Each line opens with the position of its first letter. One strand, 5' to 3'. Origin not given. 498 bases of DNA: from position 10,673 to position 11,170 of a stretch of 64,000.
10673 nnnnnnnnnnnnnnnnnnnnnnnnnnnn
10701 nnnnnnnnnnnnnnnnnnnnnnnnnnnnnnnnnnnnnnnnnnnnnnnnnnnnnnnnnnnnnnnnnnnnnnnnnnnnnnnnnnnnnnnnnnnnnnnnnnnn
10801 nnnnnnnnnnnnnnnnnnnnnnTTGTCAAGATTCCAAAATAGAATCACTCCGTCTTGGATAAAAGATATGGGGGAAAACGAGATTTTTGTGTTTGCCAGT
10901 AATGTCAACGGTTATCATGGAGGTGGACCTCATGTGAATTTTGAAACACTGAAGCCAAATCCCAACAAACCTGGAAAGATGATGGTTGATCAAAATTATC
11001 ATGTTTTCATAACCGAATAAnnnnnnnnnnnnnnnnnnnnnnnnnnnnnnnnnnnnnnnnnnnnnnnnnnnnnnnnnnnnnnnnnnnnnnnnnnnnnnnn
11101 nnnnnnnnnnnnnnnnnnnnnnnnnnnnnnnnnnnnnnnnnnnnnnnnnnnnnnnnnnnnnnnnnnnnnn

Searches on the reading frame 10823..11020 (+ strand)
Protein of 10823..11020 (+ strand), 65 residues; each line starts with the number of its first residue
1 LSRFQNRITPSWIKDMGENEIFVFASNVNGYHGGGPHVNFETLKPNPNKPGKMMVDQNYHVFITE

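Call 5: search_protein_families(library=ncbifam, proteins=[window:10823-11020:+], max_evalue=1)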
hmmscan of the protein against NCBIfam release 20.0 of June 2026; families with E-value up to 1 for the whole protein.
window:10823-11020:+ (65 aa): 1 family
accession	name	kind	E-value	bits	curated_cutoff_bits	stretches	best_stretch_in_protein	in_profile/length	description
NF049995.1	A1S_2505_Nterm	subfamily_domain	0.062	13.6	45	1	21-35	1-15/109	A1S_2505 family phage non-structural protein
